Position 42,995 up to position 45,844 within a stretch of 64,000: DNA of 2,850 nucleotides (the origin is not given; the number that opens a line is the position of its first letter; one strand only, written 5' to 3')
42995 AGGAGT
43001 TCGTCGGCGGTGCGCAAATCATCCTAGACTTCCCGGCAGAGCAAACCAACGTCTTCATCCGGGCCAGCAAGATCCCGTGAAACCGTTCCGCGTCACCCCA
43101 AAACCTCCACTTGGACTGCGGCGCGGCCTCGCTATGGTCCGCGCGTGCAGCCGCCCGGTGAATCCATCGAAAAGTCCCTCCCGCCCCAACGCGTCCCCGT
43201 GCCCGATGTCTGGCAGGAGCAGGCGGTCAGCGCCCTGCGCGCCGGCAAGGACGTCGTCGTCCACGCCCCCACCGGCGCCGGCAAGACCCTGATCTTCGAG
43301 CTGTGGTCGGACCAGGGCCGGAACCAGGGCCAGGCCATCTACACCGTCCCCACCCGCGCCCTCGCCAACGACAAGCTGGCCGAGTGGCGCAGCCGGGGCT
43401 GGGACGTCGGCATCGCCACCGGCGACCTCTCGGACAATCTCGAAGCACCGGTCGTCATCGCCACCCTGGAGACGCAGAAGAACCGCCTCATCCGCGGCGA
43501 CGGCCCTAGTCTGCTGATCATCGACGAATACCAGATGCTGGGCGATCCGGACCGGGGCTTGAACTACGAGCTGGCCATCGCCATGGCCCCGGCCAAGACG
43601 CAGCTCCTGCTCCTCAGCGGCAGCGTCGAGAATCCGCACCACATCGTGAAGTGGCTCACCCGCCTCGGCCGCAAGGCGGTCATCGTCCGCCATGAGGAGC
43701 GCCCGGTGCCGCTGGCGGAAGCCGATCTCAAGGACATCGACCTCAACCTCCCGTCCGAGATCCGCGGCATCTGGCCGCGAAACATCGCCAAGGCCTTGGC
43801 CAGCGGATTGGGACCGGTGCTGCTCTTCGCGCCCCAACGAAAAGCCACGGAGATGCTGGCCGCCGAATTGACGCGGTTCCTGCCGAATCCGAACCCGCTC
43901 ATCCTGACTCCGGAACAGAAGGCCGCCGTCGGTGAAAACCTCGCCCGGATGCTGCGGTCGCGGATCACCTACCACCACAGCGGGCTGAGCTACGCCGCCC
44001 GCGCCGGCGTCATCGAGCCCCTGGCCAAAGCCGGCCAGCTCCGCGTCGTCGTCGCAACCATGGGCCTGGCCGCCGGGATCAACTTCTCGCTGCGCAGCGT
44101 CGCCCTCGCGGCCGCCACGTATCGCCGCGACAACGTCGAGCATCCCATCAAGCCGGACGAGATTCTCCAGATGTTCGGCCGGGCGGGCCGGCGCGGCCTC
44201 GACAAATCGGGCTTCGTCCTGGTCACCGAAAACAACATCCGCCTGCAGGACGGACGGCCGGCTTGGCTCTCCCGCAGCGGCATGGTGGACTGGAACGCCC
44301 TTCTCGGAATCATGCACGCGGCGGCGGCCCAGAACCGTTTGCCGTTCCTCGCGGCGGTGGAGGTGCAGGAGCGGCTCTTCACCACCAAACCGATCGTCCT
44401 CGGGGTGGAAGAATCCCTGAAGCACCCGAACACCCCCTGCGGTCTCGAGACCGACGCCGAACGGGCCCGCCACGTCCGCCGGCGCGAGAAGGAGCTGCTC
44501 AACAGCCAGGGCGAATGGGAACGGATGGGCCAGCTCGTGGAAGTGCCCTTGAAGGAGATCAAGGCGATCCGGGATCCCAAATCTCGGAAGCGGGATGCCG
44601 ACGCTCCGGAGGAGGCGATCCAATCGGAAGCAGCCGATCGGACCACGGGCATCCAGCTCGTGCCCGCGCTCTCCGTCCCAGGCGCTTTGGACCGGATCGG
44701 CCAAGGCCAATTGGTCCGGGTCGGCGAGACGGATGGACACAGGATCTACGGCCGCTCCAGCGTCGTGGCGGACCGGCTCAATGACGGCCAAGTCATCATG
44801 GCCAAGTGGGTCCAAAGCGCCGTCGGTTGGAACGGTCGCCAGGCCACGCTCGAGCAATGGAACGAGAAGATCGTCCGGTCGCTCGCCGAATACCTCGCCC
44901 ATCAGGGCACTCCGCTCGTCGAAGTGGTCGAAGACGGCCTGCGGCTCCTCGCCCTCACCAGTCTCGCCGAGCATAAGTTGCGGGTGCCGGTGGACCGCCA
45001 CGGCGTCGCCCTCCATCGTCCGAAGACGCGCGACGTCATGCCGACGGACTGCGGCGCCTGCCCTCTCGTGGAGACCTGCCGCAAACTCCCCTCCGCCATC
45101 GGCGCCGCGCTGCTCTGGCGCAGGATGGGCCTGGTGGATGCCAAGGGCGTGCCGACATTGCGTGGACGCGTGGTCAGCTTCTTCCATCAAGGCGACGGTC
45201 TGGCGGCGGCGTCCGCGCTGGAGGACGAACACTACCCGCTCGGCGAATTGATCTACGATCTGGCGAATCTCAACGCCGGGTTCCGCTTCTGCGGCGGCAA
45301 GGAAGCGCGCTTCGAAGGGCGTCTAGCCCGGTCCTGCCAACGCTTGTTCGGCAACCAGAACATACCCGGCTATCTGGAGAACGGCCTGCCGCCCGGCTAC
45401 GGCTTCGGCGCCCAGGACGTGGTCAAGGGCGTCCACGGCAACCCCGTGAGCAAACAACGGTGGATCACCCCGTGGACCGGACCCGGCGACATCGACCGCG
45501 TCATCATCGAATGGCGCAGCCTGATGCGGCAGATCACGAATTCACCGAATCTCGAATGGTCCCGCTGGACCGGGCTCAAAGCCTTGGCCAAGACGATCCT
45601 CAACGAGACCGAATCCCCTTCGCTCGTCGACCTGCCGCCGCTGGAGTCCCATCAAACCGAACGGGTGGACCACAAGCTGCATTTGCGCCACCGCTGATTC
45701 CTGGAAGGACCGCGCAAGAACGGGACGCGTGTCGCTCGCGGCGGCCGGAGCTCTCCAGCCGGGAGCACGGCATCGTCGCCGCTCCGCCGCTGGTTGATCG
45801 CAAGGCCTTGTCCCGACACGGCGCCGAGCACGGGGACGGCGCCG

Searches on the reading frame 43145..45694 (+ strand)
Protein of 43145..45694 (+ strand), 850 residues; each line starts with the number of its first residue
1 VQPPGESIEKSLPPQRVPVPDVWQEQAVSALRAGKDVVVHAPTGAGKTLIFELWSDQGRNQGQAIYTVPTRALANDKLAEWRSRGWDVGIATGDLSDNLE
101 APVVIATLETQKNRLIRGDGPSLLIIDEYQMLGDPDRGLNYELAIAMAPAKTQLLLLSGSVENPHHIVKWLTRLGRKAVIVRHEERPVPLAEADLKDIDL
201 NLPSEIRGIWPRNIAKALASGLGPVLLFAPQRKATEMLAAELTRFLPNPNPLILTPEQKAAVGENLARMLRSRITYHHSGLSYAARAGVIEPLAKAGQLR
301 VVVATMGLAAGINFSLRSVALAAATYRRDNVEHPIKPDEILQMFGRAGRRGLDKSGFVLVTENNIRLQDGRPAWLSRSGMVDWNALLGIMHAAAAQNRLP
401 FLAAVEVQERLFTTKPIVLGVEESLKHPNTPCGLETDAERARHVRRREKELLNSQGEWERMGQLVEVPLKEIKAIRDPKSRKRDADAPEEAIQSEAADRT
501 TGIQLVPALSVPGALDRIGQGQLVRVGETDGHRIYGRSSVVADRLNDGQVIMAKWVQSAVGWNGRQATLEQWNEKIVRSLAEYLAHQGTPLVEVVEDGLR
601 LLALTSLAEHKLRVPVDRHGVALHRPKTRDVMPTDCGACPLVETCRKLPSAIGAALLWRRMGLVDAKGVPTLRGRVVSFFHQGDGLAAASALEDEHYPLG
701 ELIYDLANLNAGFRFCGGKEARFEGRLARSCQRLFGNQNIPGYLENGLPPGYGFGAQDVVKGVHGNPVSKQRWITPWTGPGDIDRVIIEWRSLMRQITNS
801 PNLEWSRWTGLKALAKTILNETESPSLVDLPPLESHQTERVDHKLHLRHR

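Call 49: search_protein_families(library=pfam, proteins=[window:43145-45694:+], max_evalue=0.0001)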
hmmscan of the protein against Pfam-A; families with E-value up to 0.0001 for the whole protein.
window:43145-45694:+ (850 aa): 4 families
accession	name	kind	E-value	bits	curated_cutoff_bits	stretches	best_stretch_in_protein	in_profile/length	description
PF00270.35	DEAD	-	2e-19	70.4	26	1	24-162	4-161/167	DEAD/DEAH box helicase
PF22527.2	DEXQc_Suv3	-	3e-07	30.5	27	1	35-167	13-138/154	DEXQ-box helicase domain of Suv3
PF00271.37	Helicase_C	-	5.7e-07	30.2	23.5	1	247-351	14-110/110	Helicase conserved C-terminal domain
PF13604.12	AAA_30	-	2.1e-05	24.8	27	0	24-136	6-104/191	AAA domain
